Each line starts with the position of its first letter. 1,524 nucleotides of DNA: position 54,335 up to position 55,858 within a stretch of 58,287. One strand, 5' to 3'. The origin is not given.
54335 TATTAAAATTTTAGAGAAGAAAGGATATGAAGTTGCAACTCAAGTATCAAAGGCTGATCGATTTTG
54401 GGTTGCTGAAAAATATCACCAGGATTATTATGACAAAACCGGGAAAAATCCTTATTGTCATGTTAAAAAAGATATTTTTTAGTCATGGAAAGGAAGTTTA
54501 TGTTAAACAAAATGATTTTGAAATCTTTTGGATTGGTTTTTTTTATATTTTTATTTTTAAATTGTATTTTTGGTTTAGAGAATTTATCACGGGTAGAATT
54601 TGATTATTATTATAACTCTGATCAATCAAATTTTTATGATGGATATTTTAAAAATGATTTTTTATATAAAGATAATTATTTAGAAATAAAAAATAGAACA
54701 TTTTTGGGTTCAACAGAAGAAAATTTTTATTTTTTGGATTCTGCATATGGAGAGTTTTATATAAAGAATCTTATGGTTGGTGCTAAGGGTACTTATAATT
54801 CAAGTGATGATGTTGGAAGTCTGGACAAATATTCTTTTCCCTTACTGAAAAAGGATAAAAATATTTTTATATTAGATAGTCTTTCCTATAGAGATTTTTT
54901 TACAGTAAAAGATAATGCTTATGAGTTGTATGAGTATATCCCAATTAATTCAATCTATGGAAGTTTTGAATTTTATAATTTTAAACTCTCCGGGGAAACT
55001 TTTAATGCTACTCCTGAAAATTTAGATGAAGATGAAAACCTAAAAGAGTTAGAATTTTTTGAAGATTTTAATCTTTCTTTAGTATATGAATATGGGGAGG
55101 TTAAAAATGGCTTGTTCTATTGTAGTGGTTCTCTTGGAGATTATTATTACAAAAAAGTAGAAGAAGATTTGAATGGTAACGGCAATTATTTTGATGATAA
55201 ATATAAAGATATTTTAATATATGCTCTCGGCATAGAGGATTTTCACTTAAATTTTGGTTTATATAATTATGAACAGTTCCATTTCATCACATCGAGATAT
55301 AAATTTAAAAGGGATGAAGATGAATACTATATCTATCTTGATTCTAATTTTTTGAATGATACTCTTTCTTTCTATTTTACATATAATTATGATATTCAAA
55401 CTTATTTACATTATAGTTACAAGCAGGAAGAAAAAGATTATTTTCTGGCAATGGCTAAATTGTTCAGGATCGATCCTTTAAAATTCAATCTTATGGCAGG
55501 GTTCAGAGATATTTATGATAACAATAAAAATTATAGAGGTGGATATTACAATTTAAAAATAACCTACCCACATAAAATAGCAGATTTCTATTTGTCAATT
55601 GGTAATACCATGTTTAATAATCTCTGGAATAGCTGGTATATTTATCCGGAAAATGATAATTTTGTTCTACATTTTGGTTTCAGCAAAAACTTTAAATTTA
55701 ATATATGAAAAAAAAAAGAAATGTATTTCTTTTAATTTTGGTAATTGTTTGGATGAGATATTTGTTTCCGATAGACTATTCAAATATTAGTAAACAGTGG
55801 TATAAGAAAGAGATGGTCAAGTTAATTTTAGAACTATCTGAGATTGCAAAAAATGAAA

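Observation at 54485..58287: Hybrid Pel-like exopolysaccharide system: monoderm-style core plus a candidate novel outer-membrane exporter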

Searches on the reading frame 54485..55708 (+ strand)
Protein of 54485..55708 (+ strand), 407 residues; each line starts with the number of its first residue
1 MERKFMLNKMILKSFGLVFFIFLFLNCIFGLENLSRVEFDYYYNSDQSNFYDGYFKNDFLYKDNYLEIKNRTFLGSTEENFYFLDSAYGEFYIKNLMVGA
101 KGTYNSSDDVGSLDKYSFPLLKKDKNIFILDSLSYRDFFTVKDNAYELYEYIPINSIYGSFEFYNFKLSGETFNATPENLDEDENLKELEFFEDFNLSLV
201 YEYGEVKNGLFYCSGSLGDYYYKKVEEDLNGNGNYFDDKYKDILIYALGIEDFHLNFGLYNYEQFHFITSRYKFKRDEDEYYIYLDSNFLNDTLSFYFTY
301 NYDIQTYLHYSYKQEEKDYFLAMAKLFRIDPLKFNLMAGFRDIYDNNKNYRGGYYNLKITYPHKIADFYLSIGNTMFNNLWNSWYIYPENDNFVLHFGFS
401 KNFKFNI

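Call 4: search_protein_families(library=pfam, proteins=[window:54485-55708:+], max_evalue=0.1)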
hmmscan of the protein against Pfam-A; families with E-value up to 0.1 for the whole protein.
window:54485-55708:+ (407 aa): 0 families

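Call 11: search_protein_families(library=ncbifam, proteins=[window:54485-55708:+], max_evalue=0.01)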
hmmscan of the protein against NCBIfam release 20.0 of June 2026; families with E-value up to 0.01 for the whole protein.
window:54485-55708:+ (407 aa): 0 families

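Call 14: find_homologous_proteins(query=window:54500-55708:+, max_evalue=0.001)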
Query window:54500-55708:+ (402 aa): 2 proteins with E <= 0.001 among 3711 candidates.
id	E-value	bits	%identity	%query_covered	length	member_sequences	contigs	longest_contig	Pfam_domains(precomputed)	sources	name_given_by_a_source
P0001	1.5e-261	886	100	100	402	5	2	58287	-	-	-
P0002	1.8e-98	349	47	94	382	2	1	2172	-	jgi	jgi:hypothetical protein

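Call 25: search_protein_representatives(alignment_id=A2)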
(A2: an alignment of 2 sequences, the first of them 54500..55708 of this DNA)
Query: 2 sequences, 402 profile positions. Proteins with E-value up to 0.001 (for the whole library): 6; up to 1e-10: 4; up to 1e-30: 3. The best 6 are listed.
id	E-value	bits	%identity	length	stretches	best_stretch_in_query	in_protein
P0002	1.7e-213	725.5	-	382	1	23-400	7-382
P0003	7.7e-66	239.2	-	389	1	12-396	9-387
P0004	2.5e-65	237.5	-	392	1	13-390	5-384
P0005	1.1e-20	90.5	-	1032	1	27-398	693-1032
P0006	2.3e-05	40.1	-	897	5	66-102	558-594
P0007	9.1e-04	34.8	-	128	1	130-245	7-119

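Call 27: predict_structure(alignment_id=A2)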
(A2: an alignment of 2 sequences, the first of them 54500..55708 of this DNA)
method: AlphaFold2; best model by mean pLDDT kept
length: 402 residues; sequences in the alignment: 2
mean_pLDDT: 36.5   pTM: 0.33
mean pLDDT of the five models: 36.5, 36.3, 33.3, 28.5, 24.1
residues with pLDDT >= 90: 0; 70-90: 5; 50-70: 75; < 50: 322
segments of 3 or more residues with pLDDT < 50: 1-299, 372-385, 396-402
pLDDT, mean of each block of 10 residues (from residue 1): 30 41 38 40 38 42 39 31 27 24 25 23 20 23 21 22 25 28 23 27 25 24 27 22 23 25 37 40 41 46 54 60 65 64 64 68 60 37 45 46 26
secondary structure, 60 per line:
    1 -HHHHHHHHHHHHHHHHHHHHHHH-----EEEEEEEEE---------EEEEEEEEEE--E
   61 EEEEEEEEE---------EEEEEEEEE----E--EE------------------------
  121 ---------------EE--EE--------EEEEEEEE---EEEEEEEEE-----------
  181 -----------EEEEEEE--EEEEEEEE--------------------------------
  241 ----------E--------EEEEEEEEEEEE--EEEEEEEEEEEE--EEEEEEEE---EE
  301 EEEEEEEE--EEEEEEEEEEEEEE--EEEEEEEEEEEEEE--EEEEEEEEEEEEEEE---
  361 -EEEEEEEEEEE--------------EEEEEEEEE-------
elements in order: H2-24 E30-38 E48-57 E60-69 E79-87 E150-157 E161-169 E192-198 E201-208 E260-271 E274-285 E288-295 E299-308 E311-324 E327-340 E343-357 E362-372 E387-395

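Call 28: find_encoding_contigs(protein=P0005, flank=10000, max_places=4)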
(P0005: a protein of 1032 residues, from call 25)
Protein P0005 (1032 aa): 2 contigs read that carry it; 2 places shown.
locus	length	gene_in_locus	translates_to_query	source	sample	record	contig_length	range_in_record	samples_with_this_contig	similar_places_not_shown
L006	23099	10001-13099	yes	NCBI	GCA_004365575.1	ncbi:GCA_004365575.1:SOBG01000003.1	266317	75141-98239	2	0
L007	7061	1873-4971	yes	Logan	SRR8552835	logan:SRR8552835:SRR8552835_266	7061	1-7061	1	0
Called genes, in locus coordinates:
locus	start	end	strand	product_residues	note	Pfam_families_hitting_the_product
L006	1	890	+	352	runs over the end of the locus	PF00356:LacI, PF00532:Peripla_BP_1, PF13407:Peripla_BP_4, PF13377:Peripla_BP_3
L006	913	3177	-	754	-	PF08267:Meth_synt_1, PF01717:Meth_synt_2, PF08267:Meth_synt_1 (weak)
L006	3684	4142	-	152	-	PF00075:RNase_H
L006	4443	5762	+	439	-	-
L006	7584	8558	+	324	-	-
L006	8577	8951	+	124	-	PF11997:DUF3492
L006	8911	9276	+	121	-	PF11997:DUF3492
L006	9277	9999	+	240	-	PF00534:Glycos_transf_1, PF13692:Glyco_trans_1_4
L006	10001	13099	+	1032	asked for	PF16933:PelG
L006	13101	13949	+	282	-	PF03537:Glyco_hydro_114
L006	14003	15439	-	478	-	PF02743:dCache_1, PF22673:MCP-like_PDC_1, PF00990:GGDEF, PF22335:Cas10-Cmr2_palm2 (weak), PF24898:GGDEF_GdpP (weak)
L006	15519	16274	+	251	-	PF01738:DLH, PF12146:Hydrolase_4, PF00561:Abhydrolase_1, PF00326:Peptidase_S9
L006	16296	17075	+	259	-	PF00106:adh_short, PF08659:KR, PF13561:adh_short_C2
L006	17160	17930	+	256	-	PF00072:Response_reg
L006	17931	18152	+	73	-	-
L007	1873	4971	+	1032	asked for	PF16933:PelG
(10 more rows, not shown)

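Call 32: find_related_loci(query=A4, collection=genome_contigs, flank=10000)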
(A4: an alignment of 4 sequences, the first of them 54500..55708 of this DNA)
Query A4 (402 aa) in genome_contigs; peptide patterns used: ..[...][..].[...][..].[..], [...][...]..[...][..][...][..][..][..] (x = any residue, [..] = any of these).
241 stretches matched a pattern; 3 encode a relative of the query (tblastn E <= 1e-3); 3 distinct loci.
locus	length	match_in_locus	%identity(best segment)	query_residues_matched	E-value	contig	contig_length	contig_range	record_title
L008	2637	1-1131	49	24-400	2e-116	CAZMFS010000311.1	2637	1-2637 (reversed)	MAG TPA_asm: uncultured bacterium isolate binchicken_co13_79 genome assembly, contig: NODE_74183_length_2637_cov_4.09295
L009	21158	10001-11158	46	14-400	2e-105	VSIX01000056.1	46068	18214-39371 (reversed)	MAG: Candidatus Mcinerneyibacterium aminivorans isolate ARYD3 Ga0210604_1062, whole genome shotgun sequence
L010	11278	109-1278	28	10-398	2e-55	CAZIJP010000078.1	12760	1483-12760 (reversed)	MAG TPA_asm: uncultured bacterium isolate binchicken_co113_227 genome assembly, contig: NODE_5776_length_12760_cov_7.364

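Call 40: find_related_loci(query=A4, collection=metagenome_contigs, flank=6000)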
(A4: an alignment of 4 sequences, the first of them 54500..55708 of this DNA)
Query A4 (402 aa) in metagenome_contigs; peptide patterns used: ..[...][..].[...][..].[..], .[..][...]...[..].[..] (x = any residue, [..] = any of these).
400 stretches matched a pattern; 3 encode a relative of the query (tblastn E <= 1e-3); 3 distinct loci.
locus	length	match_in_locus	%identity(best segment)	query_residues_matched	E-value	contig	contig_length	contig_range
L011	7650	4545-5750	91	1-402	0e+0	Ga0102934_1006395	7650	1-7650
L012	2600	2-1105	49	33-400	5e-114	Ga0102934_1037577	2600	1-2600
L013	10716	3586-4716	33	12-394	1e-63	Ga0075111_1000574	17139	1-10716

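Call 43: search_solved_structures(query=A5, max_evalue=10, show_alignments=2)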
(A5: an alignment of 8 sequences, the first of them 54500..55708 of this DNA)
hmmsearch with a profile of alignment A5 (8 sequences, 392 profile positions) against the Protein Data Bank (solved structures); distinct sequences matched with E-value up to 10: 3.
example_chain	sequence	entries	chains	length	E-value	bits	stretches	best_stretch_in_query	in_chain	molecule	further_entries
6lb7_B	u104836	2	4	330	0.026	16.8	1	125-250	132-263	Calcium uptake protein 2, mitochondrial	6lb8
6wdn_A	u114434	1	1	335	0.027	16.7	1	125-250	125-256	Calcium uptake protein 2, mitochondrial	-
6k7y_J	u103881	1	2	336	0.027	16.7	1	125-250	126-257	Calcium uptake protein 2, mitochondrial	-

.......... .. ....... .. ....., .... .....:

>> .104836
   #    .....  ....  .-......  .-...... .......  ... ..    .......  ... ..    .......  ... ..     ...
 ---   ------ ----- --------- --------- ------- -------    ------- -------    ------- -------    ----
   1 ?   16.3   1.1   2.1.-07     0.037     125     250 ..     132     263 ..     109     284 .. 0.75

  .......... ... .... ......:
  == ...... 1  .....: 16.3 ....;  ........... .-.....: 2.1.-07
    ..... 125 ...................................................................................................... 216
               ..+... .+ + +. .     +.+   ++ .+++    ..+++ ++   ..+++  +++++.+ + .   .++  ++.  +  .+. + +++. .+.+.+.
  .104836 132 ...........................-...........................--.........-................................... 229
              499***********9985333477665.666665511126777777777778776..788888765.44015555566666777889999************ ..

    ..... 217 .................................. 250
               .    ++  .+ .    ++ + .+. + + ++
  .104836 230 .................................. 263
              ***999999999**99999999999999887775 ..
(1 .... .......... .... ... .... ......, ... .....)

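Call 54: predict_structure(alignment_id=A7)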
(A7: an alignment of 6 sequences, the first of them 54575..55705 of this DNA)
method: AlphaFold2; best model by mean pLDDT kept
length: 377 residues; sequences in the alignment: 6
mean_pLDDT: 75.5   pTM: 0.70
mean pLDDT of the five models: 75.5, 70.3, 69.9, 69.8, 68.0
residues with pLDDT >= 90: 68; 70-90: 194; 50-70: 71; < 50: 44
segments of 3 or more residues with pLDDT < 50: 17-19, 83-85, 87-93, 109-118, 192-209
pLDDT, mean of each block of 10 residues (from residue 1): 77 60 73 85 75 83 91 73 46 51 50 46 80 90 76 66 88 87 70 37 36 83 85 78 89 84 84 89 80 92 93 76 92 92 82 70 83 76
secondary structure, 60 per line:
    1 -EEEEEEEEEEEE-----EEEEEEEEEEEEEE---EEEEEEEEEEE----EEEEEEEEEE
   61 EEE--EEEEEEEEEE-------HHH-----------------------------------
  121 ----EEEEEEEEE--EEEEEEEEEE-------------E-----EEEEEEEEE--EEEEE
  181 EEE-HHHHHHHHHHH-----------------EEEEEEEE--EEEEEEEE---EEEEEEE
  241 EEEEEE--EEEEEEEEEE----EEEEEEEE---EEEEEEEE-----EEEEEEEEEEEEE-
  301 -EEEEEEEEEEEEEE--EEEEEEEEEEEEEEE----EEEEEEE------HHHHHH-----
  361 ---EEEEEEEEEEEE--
elements in order: E2-13 E19-32 E36-46 E51-63 E66-75 E125-133 E136-145 E165-173 E176-183 H185-195 E213-220 E223-230 E234-246 E249-258 E263-270 E274-281 E287-299 E302-315 E318-332 E337-343 H350-355 E364-375

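Call 57: fold_search(model_id=the predicted structure, library=pdb)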
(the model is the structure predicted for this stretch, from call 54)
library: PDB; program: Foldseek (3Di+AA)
matches with E <= 10: 876; with E <= 0.001: 147
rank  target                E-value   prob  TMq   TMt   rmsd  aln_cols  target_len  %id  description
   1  1prn                  1.8e-07  1.00  0.36  0.44  11.3       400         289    9  REFINED STRUCTURE OF PORIN FROM RHODOPSEUDOMONAS BLASTICA AND COMPARISON WITH THE PORIN FROM RHODOBACTER CAPSULATUS (released 1994-10-15)
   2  5prn                  2.9e-07  1.00  0.36  0.44  10.6       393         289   10  E1M, Y96W, S119W MUTANT OF RH. BLASTICA PORIN (released 1998-08-12)
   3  8prn                  2.9e-07  1.00  0.36  0.44  10.6       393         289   11  E1M, K50A, R52A, D97A, E99A MUTANT OF RH. BLASTICA PORIN (released 1998-08-12)
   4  1bh3                  3.4e-07  1.00  0.36  0.44  11.4       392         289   10  E1M, A116K MUTANT OF RH. BLASTICA PORIN (released 1998-08-12)
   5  7prn                  4.2e-07  1.00  0.36  0.45  11.3       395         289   10  E1M, D97A, E99A MUTANT OF RH. BLASTICA PORIN (released 1998-08-12)
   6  6prn                  7.0e-07  1.00  0.36  0.44  10.7       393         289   10  E1M, K50A, R52A MUTANT OF RH. BLASTICA PORIN (released 1998-08-12)
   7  9fy9_D                8.5e-07  1.00  0.37  0.23  17.2       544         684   10  Cryo-EM structure of the type 1 chaperone-usher pilus FimD-tip complex (FimDHGFC) - Conformer 1 (released 2025-06-04)
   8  6ehb_B                2.3e-06  1.00  0.31  0.35  12.1       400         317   11  OmpU, an outer membrane protein, of Vibrio cholerae (released 2018-04-25)
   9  3sy9_B                2.6e-06  1.00  0.44  0.45  11.8       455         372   10  Crystal structure of Pseudomonas aeruginosa OccD2 (OpdC) (released 2012-02-08)
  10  6ehc_A                2.8e-06  1.00  0.32  0.38  12.2       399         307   11  OmpUdeltaN (N-terminus deletion mutant of OmpU), outer membrane protein of Vibrio cholerae (released 2018-04-25)
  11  4d65_A                3.7e-06  1.00  0.35  0.38  12.2       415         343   11  Structure of porin Omp-Pst2 from P. stuartii; the asymmetric unit contains a dimer of trimers. (released 2016-03-09)
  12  5dl7                  5.3e-06  1.00  0.43  0.41   9.4       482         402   10  Crystal structure of Acinetobacter baumannii OccAB3 (released 2016-02-03)
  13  3sy9_A                5.6e-06  1.00  0.44  0.45  11.7       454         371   10  Crystal structure of Pseudomonas aeruginosa OccD2 (OpdC) (released 2012-02-08)
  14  6v78_A                6.2e-06  1.00  0.35  0.37  12.1       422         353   12  OmpK37 porin (released 2020-04-01)
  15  4fso_A                7.1e-06  1.00  0.48  0.50   8.9       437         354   10  Crystal Structure of Pseudomonas aeruginosa OccK10 (OpdN) (released 2013-07-24)
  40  9fw9_D                3.4e-05  1.00  0.36  0.23  17.0       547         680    9  Cryo-EM structure of the type 1 pilus assembly platform as part of the FimA-bound chaperone-usher pilus complex (FimDH (released 2025-06-04)
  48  9j9p                  4.1e-05  1.00  0.37  0.40  12.4       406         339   10  artificial mononuclear Zn-bound metalloprotein 3 (M3:Zn) (released 2025-07-02)
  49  9j9n_A                4.1e-05  1.00  0.35  0.38  12.7       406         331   11  artificial mononuclear Zn-bound metalloprotein 2 (M2:Zn) (released 2025-07-02)
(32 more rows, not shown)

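Call 85: search_protein_families(library=pfam, alignment_id=A5, max_evalue=5)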
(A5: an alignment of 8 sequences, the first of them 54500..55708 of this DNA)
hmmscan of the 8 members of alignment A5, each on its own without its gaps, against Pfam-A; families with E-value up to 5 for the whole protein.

A. member 1, window:54500-55708:+ (402 aa): 0 families

B. families by the number of members that match (of 8 scanned): 1 family
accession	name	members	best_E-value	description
PF10581.15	Synapsin_N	1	0.31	Synapsin N-terminal region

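Call 87: list_cluster_members(proteins=[P0003, P0004, P0005, P0002])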
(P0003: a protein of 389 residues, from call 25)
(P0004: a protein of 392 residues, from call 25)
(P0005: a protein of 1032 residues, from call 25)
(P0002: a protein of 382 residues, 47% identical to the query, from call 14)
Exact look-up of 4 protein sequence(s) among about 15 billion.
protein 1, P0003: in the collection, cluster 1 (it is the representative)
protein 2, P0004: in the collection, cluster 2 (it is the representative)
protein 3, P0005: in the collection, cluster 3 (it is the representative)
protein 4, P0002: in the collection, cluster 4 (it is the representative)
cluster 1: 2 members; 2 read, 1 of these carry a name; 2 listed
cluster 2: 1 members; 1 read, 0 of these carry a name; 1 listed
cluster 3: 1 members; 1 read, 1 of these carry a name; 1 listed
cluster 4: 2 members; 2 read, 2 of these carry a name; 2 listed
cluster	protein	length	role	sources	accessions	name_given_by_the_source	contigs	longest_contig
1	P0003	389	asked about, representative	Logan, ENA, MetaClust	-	\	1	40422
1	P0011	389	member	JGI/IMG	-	-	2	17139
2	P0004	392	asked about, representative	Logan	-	-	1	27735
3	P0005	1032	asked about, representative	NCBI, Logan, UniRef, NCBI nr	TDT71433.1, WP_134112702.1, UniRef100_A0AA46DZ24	putative membrane protein [Hypnocyclicus thermotrophus] | Membrane protein n=1 Tax=Hypnocyclicus thermotrophus TaxID=1627895 RepID=A0AA46DZ24_9FUSO | exopolysaccharide Pel transporter PelG [Hypnocyclicus thermotrophus]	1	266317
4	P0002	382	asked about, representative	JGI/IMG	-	hypothetical protein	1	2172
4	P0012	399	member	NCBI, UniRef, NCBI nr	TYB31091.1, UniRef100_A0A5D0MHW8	MAG: hypothetical protein FXF47_05915 [Candidatus Mcinerneyibacterium aminivorans] | Uncharacterized protein n=1 Tax=Candidatus Mcinerneyibacterium aminivorans TaxID=2703815 ...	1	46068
